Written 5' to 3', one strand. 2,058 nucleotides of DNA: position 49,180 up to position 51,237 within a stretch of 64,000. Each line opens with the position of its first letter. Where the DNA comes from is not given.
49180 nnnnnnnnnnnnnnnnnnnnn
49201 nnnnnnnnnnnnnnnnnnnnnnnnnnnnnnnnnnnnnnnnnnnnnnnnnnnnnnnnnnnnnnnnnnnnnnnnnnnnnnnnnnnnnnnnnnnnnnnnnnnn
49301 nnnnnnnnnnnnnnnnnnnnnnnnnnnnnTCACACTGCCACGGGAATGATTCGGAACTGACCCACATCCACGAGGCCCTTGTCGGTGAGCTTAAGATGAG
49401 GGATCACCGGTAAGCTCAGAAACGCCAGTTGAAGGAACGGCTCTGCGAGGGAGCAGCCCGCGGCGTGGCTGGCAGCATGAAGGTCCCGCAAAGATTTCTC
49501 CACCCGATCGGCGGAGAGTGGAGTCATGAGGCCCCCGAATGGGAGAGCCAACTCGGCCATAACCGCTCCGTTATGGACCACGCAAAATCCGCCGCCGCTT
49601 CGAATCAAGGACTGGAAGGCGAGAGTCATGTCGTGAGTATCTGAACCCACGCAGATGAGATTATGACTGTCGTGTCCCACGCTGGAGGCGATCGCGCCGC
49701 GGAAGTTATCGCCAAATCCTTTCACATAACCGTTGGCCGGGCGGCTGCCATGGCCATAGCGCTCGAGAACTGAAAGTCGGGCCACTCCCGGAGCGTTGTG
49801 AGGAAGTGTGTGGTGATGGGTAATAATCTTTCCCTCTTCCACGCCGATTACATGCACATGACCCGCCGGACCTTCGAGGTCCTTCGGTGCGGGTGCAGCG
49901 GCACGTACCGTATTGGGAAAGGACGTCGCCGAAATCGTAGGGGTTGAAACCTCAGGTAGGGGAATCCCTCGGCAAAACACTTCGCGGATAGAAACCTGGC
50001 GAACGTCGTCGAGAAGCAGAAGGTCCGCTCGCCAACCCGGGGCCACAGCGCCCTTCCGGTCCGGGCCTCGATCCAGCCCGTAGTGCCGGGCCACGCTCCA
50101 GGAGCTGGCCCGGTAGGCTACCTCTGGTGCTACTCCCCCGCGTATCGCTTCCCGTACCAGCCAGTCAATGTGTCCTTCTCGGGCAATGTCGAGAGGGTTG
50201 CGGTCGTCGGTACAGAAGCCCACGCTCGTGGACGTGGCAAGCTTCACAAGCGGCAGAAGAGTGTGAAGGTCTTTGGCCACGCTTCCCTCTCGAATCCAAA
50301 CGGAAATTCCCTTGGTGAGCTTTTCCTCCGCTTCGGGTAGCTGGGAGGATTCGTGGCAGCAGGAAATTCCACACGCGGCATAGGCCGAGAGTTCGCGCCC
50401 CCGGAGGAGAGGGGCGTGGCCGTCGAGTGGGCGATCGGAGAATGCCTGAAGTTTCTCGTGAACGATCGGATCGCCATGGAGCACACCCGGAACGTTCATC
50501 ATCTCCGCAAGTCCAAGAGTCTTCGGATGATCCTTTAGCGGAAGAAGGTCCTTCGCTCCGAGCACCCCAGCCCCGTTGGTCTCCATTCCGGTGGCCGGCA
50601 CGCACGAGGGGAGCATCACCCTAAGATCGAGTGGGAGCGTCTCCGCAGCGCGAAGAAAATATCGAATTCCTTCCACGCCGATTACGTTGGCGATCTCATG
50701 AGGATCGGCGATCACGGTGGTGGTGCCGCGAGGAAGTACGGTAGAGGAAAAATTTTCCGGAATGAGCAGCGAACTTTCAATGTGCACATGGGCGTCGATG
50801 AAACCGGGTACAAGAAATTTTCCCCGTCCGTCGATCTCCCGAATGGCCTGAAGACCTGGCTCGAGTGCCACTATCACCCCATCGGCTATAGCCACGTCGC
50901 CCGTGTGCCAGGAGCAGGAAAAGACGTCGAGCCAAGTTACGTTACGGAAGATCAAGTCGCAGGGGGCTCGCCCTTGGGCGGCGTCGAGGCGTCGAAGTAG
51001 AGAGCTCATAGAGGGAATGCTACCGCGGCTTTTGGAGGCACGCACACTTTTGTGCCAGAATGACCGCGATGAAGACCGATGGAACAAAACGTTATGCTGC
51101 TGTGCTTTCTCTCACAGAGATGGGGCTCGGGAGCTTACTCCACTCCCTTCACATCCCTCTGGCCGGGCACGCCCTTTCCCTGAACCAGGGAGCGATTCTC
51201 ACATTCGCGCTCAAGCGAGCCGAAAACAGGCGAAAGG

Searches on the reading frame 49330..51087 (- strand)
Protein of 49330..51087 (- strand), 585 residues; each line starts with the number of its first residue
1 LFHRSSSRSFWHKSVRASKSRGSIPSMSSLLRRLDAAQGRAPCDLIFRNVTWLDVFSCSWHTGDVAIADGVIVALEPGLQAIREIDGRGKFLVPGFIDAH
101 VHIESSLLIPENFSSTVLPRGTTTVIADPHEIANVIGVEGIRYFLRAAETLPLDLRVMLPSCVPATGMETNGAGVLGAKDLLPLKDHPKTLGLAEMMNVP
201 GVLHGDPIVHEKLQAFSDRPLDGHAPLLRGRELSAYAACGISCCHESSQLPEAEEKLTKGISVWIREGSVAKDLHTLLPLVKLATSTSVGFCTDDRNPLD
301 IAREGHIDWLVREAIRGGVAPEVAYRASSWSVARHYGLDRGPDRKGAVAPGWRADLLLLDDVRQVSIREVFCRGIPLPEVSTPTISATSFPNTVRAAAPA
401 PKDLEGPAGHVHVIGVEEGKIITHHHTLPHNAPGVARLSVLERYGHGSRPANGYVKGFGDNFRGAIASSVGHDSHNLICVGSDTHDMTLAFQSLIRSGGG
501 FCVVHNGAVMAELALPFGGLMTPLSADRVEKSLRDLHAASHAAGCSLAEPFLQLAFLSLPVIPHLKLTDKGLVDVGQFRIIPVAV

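Call 91: search_protein_families(library=pfam, proteins=[window:49330-51087:-], max_evalue=0.00001)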
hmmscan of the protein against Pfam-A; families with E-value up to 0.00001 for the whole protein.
window:49330-51087:- (585 aa): 2 families
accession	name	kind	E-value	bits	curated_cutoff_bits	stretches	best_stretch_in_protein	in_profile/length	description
PF13382.11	Adenine_deam_C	-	1.9e-51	174.3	27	1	429-578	20-168/169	Adenine deaminase C-terminal domain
PF01979.26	Amidohydro_1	-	2.9e-26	93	25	1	91-374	1-342/345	Amidohydrolase family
